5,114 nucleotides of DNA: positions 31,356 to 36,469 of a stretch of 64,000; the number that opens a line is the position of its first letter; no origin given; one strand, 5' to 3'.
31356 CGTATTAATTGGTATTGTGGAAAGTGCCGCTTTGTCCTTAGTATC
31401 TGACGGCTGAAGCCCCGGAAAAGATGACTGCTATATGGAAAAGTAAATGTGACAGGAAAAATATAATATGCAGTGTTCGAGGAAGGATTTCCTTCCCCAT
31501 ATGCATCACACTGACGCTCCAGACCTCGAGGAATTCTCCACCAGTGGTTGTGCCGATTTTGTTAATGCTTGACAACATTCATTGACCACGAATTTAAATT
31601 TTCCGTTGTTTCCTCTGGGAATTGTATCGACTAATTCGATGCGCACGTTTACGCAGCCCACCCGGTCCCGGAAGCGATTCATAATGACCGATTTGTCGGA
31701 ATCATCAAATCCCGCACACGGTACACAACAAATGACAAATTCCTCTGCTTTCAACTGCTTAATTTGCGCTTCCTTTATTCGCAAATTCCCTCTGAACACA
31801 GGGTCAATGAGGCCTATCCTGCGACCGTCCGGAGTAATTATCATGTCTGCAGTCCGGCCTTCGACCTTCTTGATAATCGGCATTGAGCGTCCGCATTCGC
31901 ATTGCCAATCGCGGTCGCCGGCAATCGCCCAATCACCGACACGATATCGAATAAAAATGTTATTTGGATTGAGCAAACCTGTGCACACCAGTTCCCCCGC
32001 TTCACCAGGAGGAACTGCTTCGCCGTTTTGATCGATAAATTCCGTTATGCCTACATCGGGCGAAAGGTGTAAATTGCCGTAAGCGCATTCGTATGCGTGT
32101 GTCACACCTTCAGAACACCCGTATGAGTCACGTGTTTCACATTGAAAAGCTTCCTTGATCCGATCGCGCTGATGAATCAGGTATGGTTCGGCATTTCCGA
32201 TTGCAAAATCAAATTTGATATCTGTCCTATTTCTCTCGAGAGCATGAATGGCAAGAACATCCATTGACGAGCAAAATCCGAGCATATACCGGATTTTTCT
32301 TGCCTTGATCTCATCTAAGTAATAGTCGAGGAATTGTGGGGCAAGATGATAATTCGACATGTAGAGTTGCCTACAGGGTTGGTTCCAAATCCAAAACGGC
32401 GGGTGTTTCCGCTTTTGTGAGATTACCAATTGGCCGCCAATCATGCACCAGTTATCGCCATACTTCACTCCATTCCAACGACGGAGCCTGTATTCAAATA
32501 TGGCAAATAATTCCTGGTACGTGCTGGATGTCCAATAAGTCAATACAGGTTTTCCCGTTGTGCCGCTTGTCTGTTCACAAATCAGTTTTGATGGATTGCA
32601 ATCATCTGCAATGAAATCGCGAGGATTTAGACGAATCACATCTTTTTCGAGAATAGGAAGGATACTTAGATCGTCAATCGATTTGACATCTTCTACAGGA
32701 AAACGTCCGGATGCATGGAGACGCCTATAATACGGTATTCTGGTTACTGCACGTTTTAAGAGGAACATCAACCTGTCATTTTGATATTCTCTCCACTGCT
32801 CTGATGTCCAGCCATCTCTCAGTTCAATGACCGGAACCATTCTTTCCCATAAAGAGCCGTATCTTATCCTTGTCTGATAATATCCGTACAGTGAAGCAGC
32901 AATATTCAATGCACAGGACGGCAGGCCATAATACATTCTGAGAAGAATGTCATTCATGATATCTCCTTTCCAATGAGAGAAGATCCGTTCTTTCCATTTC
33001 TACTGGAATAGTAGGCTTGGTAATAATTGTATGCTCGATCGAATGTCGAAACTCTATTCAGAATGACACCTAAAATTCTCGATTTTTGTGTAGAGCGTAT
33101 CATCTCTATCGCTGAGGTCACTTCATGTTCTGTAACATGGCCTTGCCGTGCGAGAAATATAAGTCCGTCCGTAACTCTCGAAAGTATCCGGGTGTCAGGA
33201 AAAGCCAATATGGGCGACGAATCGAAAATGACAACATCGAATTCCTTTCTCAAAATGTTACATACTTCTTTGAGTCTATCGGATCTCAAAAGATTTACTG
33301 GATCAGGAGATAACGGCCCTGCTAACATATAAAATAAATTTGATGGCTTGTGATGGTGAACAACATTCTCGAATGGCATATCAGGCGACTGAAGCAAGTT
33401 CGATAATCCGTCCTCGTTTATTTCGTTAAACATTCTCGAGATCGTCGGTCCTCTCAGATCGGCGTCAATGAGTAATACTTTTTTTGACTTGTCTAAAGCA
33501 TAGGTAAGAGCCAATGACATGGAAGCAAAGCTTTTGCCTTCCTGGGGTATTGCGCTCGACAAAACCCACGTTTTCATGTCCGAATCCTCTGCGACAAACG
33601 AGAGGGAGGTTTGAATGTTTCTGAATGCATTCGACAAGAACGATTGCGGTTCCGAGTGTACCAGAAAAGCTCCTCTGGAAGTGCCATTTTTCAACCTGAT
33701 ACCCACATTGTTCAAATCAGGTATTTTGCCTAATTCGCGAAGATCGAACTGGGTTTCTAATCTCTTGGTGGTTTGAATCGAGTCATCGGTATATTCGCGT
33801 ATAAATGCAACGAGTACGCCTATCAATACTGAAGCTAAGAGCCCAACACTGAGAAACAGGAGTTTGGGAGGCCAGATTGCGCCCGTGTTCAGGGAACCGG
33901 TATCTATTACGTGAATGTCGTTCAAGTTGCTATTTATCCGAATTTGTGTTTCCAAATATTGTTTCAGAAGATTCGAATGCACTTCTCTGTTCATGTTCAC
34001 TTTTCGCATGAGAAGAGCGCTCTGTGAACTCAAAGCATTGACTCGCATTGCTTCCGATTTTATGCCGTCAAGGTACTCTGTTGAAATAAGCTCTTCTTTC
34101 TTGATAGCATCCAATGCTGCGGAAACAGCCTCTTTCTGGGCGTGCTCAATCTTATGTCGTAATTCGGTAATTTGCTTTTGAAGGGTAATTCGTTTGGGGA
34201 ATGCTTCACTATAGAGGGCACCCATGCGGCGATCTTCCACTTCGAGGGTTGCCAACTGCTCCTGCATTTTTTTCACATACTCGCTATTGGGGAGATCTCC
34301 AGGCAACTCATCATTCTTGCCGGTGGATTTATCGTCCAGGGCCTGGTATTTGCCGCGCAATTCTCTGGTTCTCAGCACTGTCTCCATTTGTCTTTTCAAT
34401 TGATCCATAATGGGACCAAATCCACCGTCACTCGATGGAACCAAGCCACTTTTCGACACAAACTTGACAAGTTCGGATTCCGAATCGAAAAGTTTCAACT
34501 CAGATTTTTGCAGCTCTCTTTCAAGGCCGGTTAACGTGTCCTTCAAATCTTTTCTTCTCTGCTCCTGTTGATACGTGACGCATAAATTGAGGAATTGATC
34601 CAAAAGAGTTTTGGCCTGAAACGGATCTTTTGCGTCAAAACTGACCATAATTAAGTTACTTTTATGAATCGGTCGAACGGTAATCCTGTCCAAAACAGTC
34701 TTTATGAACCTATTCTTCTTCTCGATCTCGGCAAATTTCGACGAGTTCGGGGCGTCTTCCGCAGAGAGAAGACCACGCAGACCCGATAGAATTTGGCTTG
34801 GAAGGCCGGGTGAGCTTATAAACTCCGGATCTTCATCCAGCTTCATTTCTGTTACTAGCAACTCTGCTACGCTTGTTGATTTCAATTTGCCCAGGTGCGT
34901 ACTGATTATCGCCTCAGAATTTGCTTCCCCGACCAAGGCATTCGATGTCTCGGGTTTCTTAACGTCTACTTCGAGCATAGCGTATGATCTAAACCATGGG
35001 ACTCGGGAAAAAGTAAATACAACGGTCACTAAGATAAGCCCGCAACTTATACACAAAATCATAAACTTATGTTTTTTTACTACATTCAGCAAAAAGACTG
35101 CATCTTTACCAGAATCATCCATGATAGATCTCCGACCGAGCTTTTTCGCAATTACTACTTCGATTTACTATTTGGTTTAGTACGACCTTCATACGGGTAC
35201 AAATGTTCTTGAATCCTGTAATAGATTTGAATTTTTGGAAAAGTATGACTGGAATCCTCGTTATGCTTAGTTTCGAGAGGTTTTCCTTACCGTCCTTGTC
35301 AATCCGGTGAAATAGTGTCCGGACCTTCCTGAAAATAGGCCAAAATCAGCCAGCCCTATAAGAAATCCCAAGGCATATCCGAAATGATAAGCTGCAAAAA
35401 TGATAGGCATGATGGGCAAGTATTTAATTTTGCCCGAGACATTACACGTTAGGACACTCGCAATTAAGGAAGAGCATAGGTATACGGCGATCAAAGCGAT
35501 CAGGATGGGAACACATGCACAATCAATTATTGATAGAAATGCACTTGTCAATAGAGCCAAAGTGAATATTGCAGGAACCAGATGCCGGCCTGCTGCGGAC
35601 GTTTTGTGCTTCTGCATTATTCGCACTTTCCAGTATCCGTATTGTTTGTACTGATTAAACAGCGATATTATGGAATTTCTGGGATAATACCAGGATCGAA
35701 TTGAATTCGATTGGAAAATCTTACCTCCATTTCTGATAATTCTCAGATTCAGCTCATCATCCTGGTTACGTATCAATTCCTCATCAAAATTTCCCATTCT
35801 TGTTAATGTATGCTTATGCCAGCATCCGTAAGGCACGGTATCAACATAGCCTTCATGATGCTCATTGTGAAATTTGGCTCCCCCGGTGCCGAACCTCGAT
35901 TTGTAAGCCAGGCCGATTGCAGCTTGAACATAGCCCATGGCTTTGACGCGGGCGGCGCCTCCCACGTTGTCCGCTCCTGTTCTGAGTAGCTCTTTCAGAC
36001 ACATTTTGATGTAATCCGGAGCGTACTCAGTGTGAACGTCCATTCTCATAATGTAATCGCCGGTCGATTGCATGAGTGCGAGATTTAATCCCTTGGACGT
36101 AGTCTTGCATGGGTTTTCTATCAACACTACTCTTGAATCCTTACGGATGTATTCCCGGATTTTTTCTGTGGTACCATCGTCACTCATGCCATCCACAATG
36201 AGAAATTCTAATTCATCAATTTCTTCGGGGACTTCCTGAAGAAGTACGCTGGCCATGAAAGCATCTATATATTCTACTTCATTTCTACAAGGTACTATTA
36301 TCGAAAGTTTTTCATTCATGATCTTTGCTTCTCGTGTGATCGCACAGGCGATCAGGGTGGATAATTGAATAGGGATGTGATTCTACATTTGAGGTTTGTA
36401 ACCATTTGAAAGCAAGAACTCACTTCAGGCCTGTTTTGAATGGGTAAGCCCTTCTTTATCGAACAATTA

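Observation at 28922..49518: EPS cluster and its regulators bracketed by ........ copies of a tRNA-Thr att core: possible tRNA-preserving invertible locus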

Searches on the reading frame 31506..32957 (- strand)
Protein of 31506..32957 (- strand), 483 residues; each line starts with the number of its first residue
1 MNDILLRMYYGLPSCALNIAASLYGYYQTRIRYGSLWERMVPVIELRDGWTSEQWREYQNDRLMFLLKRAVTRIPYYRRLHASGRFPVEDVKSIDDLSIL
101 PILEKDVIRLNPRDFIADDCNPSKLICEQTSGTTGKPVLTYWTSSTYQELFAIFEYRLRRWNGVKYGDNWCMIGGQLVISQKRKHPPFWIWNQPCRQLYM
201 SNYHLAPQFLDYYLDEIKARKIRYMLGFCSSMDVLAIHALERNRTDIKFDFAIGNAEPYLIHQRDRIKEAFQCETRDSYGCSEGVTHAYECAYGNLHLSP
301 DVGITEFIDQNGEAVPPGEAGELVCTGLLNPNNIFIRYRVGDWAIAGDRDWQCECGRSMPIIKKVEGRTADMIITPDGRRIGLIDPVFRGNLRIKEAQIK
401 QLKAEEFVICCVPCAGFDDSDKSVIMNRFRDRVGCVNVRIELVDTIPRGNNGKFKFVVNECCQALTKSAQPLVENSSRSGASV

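Call 7: search_protein_families(library=pfam, proteins=[window:31506-32957:-])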
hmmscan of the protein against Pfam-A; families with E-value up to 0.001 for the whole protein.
window:31506-32957:- (483 aa): 1 family
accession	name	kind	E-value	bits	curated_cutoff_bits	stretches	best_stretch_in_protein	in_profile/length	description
PF00501.34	AMP-binding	-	0.00022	20.6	29.9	0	130-327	170-376/384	AMP-binding enzyme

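Call 63: search_protein_families(library=ncbifam, proteins=[window:31506-32957:-], max_evalue=0.001)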
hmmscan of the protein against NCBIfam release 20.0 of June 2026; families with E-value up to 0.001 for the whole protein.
window:31506-32957:- (483 aa): 7 families
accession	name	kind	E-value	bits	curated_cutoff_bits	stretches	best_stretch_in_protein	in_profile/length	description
NF045666.1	DVU1553_fam_AMP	equivalog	3e-29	102.1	300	2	211-368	172-330/331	DVU_1553 family AMP-dependent CoA ligase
NF041878.1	paak_haloarch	equivalog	1.3e-26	93.2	700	2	245-375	198-331/427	phenylacetate--CoA ligase PaaK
NF053551.1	FlxY_rubin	equivalog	1.2e-25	90.1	520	2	264-373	219-327/424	flexirubin biosynthesis putative acyl-CoA ligase FlxY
TIGR02155.1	PA_CoA_ligase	equivalog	3.6e-23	81.8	646.3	2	242-374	190-322/422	phenylacetate--CoA ligase PaaK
TIGR03335.1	F390_ftsA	equivalog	1.6e-13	50.2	458.7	2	257-366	214-327/445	coenzyme F390 synthetase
NF041217.1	BagE_FevW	exception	1e-12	47.8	800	1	257-384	202-325/424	bagremycin/ferroverdin synthetase BagE/FevW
TIGR02304.1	aden_form_hyp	equivalog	8.4e-10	38.2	251.9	1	247-377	212-334/430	F390 synthetase-related protein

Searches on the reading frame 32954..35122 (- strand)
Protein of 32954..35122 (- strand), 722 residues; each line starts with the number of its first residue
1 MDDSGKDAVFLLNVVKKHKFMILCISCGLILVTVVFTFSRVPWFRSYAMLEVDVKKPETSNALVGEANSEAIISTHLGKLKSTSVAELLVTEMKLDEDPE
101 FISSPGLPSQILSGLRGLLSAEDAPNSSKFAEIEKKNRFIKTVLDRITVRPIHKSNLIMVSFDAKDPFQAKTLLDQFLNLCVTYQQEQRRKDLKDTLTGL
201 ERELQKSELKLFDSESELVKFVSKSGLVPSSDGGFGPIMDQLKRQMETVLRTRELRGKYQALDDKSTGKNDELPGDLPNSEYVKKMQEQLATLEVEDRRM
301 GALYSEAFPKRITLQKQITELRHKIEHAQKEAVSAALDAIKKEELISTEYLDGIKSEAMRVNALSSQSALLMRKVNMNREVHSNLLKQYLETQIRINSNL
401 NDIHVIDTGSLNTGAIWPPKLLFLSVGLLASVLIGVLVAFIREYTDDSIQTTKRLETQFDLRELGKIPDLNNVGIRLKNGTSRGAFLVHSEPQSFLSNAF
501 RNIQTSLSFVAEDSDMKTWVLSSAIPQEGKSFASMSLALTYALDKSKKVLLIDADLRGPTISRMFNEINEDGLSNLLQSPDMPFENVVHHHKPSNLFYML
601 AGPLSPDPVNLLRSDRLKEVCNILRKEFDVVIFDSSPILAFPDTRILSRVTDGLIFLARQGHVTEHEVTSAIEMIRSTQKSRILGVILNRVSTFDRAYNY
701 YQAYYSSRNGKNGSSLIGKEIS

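Call 7: search_protein_families(library=pfam, proteins=[window:32954-35122:-])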
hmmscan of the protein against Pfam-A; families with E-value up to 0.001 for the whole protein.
window:32954-35122:- (722 aa): 5 families
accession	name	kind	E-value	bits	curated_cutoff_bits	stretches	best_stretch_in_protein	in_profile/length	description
PF13807.11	GNVR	-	7.3e-11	42.3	27.7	1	367-443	4-81/82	G-rich domain on putative tyrosine kinase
PF10609.15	ParA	-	1.7e-06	28.1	27.1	1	529-696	16-180/246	NUBPL iron-transfer P-loop NTPase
PF13614.12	AAA_31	-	4.5e-06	27.2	27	1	529-650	14-140/177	AAA domain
PF01656.29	CbiA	-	7.7e-06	26.3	25.4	1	529-703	11-95/125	CobQ/CobB/MinD/ParA nucleotide binding domain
PF02706.20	Wzz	-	1.1e-05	26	25.5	1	10-90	7-88/91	Chain length determinant protein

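Call 63: search_protein_families(library=ncbifam, proteins=[window:32954-35122:-], max_evalue=0.001)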
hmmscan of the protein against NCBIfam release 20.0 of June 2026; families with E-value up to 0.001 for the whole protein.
window:32954-35122:- (722 aa): 11 families
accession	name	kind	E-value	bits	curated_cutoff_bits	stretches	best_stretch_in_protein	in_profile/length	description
TIGR01005.1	eps_transp_fam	subfamily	1e-42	146.3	411.7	1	9-700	7-728/754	exopolysaccharide transport protein family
TIGR01007.1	eps_fam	subfamily_domain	1.7e-40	138.7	108.05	1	499-704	2-203/204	polysaccharide biosynthesis tyrosine autokinase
NF007350.0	PRK09841.1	equivalog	6.4e-40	137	1248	1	360-706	361-723/726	tyrosine-protein kinase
TIGR03018.1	pepcterm_TyrKin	hypoth_equivalog_domain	6.2e-38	130.2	230.65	1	487-689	2-207/207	XrtA-associated tyrosine autokinase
NF008568.0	PRK11519.1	equivalog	2.4e-35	121.9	1068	1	370-705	374-711/720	tyrosine-protein kinase Wzc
TIGR03007.1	pepcterm_ChnLen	equivalog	3.2e-22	78.4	278.85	1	134-487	100-480/498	XrtA system polysaccharide chain length determinant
TIGR03029.1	EpsG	equivalog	7e-21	74.6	313.8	1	491-689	78-273/274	chain length determinant protein tyrosine kinase EpsG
TIGR03017.1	EpsF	equivalog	1.2e-16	60.5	422.75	1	142-461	118-437/444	chain length determinant protein EpsF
TIGR01006.1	polys_exp_MPA1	subfamily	1.1e-07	31.5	296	1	392-471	146-225/226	CspC family polysaccharide chain length determinant protein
TIGR01969.1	minD_arch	subfamily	5.5e-06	25.7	201.75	0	532-693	16-172/251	cell division ATPase MinD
NF047398.1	AAA_KGGVGR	domain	0.00057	20.3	90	0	529-577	15-65/190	KGGVGR-motif variant AAA ATPase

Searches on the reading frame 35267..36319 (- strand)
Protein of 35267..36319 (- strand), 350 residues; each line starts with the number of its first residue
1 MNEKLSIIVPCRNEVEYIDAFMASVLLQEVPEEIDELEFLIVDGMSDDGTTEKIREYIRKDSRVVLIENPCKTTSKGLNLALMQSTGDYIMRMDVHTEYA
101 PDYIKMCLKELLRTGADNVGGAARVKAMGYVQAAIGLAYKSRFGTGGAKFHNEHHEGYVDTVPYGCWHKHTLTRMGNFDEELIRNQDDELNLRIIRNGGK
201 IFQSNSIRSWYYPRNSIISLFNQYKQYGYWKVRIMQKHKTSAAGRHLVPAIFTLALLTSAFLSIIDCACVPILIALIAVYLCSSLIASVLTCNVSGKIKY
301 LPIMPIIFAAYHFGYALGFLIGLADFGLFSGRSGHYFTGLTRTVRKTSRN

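Call 7: search_protein_families(library=pfam, proteins=[window:35267-36319:-])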
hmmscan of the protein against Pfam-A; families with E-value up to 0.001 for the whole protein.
window:35267-36319:- (350 aa): 4 families
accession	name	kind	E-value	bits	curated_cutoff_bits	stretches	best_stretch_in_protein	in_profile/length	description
PF00535.33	Glycos_transf_2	-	1.8e-24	87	23.3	1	6-134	1-126/168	Glycosyl transferase family 2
PF13641.12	Glyco_tranf_2_3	-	8.7e-07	29.6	27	1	5-204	3-204/230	Glycosyltransferase like family 2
PF10111.15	Glyco_tranf_2_2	-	0.00019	21.5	27.3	0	27-109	20-104/276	Glycosyltransferase like family 2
PF05231.19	MASE1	-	0.00038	20.1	29.8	1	263-321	187-244/299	MASE1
